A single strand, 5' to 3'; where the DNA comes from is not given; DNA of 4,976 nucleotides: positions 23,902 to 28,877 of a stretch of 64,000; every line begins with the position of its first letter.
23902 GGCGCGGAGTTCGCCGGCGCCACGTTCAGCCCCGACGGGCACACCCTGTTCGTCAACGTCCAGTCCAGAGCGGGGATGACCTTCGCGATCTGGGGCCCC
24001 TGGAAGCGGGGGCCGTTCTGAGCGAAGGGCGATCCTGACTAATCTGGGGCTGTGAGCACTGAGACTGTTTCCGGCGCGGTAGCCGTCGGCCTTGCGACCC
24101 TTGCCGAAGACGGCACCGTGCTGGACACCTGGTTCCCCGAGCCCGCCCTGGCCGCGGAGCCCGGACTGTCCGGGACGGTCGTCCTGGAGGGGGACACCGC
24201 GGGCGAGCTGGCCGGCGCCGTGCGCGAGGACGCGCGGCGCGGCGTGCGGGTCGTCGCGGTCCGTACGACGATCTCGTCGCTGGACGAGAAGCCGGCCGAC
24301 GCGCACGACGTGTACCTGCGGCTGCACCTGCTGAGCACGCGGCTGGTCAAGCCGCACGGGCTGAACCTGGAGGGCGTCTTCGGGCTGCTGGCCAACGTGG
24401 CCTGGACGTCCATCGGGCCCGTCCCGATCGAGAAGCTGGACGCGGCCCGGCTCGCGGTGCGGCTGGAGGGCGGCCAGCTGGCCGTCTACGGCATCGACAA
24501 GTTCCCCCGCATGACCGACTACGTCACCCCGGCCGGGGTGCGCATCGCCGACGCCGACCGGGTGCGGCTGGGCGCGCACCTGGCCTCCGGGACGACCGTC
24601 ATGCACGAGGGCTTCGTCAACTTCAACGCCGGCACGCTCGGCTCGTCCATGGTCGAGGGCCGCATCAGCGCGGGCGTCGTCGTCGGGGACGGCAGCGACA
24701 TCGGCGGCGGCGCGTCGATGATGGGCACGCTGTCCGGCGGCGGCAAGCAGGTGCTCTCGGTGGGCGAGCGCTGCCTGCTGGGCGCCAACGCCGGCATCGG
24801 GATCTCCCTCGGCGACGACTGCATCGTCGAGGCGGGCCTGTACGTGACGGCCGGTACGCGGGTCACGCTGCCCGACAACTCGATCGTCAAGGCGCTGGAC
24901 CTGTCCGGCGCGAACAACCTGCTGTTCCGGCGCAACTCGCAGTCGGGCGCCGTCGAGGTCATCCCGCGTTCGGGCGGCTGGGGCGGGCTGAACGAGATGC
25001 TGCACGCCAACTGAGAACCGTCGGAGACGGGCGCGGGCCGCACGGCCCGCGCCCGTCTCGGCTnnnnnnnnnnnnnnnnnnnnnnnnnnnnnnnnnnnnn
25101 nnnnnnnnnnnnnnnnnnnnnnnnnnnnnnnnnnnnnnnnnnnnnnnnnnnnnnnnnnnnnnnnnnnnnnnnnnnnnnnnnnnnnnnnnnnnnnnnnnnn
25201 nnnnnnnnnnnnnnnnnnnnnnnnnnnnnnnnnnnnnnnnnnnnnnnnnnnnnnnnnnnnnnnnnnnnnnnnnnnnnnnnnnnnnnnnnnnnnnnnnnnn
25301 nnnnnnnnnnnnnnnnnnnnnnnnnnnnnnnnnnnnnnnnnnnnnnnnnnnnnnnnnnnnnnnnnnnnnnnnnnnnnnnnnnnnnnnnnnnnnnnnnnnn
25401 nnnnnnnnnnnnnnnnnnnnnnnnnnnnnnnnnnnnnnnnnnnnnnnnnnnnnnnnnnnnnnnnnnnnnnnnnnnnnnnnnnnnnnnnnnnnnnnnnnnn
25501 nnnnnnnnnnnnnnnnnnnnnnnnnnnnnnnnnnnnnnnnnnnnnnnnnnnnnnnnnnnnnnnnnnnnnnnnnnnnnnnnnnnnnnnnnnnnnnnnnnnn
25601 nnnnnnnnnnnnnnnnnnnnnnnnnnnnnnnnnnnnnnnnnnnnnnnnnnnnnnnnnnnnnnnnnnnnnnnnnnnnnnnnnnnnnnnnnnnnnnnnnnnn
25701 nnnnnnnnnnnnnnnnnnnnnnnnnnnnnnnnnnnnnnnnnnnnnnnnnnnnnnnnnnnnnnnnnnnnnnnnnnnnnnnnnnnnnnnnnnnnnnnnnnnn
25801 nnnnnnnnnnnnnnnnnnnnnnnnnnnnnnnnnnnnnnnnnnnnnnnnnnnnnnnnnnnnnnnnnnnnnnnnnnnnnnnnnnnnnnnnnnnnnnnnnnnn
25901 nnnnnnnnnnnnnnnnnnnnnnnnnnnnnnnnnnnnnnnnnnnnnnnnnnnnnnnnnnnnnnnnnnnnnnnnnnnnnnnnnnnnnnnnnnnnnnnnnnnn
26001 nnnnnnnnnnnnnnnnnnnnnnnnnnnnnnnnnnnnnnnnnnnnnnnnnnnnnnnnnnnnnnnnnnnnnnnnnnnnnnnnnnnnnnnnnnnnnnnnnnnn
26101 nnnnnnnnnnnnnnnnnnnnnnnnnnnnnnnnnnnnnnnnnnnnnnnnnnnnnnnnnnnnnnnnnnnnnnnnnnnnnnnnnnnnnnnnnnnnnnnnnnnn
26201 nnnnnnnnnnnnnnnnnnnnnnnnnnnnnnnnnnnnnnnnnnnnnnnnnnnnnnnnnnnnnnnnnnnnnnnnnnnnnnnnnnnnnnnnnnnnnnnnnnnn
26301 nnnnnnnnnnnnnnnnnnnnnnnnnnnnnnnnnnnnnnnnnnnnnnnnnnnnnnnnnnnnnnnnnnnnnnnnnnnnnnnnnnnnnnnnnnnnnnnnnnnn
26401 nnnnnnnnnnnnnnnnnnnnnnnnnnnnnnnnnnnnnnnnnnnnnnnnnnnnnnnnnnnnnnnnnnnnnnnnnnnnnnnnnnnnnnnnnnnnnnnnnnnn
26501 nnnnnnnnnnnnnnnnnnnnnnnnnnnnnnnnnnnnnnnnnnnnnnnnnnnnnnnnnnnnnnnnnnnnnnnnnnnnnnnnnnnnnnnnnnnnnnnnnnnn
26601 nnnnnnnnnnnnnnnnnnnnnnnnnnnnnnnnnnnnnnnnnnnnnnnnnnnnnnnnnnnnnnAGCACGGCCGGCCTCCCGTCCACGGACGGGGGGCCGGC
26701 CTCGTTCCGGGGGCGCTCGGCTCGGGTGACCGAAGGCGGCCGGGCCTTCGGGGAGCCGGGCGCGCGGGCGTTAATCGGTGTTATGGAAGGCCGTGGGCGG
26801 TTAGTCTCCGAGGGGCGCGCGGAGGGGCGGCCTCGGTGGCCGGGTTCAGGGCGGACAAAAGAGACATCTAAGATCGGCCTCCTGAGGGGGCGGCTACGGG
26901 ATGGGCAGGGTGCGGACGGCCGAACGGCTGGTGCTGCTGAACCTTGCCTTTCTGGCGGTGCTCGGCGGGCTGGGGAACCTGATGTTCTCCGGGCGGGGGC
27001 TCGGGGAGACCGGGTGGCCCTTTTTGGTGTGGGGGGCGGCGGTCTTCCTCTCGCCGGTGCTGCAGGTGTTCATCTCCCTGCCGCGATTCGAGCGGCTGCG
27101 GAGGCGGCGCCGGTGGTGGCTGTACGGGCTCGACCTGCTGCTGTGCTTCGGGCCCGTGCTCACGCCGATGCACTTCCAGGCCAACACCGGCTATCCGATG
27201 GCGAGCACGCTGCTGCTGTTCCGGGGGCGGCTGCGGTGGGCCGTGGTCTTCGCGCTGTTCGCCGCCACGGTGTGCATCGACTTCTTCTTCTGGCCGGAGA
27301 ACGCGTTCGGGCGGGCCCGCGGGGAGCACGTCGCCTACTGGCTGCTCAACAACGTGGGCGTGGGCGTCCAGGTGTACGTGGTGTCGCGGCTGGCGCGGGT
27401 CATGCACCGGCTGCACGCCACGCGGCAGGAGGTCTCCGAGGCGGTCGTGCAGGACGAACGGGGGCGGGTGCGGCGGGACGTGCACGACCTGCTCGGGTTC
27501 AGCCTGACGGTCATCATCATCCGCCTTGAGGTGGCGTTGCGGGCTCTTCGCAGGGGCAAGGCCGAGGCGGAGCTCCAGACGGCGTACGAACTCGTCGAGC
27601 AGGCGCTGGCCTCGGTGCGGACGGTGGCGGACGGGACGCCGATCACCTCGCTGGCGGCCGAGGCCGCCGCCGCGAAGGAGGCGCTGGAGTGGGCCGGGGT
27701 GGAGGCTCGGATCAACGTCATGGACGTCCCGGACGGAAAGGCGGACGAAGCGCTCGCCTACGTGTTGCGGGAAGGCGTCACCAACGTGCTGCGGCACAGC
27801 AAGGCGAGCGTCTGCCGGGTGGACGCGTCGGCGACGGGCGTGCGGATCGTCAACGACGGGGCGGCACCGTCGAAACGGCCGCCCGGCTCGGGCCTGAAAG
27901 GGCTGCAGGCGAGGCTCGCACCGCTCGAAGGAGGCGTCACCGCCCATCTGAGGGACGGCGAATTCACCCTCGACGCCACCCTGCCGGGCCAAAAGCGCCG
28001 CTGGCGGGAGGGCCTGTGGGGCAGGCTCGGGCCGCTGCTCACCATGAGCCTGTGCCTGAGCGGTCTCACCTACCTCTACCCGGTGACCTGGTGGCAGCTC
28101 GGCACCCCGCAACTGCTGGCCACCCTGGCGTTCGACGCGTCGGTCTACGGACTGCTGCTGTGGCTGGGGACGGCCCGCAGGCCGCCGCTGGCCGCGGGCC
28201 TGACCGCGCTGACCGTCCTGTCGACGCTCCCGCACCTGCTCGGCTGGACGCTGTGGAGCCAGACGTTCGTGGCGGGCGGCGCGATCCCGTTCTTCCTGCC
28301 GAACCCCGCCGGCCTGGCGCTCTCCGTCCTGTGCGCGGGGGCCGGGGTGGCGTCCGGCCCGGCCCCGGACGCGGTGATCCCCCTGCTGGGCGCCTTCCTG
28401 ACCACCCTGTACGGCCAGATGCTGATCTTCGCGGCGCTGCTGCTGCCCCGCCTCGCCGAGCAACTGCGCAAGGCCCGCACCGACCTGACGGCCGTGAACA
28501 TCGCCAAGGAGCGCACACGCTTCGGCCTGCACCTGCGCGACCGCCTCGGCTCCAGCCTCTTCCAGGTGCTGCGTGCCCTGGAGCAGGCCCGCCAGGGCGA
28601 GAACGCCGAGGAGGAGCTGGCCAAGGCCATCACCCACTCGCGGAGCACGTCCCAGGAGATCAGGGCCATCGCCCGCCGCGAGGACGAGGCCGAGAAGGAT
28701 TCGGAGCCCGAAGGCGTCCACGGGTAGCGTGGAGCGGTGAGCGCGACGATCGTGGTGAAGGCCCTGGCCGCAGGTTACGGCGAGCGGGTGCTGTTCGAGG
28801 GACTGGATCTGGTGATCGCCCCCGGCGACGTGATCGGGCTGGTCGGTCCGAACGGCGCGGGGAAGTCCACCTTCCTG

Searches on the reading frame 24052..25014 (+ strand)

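Call 18: search_protein_families(library=pfam, proteins=[window:24052-25014:+], max_evalue=0.001)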
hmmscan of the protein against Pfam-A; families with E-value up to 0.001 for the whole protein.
window:24052-25014:+ (320 aa): 3 families
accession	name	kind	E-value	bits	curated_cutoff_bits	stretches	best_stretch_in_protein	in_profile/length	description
PF14789.11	THDPS_M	-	6.1e-17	61.9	25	1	113-153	1-41/41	Tetrahydrodipicolinate N-succinyltransferase middle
PF14602.12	Hexapep_2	-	3.7e-16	59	27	1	235-267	2-34/34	Hexapeptide repeat of succinyl-transferase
PF00132.30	Hexapep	-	0.00012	22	27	0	237-266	4-35/36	Bacterial transferase hexapeptide (six repeats)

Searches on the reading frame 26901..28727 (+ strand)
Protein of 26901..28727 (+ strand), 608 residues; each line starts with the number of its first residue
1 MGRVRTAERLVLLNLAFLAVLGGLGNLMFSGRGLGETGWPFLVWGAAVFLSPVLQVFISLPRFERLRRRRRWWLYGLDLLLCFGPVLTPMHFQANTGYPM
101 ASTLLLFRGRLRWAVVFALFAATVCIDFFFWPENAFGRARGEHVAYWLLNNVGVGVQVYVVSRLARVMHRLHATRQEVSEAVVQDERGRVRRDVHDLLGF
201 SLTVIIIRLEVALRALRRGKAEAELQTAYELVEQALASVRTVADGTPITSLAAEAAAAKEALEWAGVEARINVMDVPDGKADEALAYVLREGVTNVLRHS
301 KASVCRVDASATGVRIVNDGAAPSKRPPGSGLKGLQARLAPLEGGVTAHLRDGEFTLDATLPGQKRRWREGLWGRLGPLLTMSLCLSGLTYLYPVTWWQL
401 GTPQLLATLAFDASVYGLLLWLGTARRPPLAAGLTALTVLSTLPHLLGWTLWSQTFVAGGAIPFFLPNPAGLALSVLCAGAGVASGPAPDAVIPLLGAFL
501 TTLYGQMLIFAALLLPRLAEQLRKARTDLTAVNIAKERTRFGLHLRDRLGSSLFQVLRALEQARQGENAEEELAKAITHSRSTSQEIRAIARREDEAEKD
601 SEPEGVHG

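Call 58: search_protein_families(library=pfam, proteins=[window:26901-28727:+], max_evalue=0.00001)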
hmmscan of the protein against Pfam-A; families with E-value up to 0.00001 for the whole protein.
window:26901-28727:+ (608 aa): 1 family
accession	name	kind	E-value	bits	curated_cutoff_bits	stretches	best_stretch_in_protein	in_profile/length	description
PF07730.19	HisKA_3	-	4.1e-09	37.3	24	1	186-244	1-61/68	Histidine kinase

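Call 60: search_protein_families(library=padloc, proteins=[window:26901-28727:+], max_evalue=0.001)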
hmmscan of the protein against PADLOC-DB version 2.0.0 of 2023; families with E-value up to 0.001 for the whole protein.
window:26901-28727:+ (608 aa): 0 families
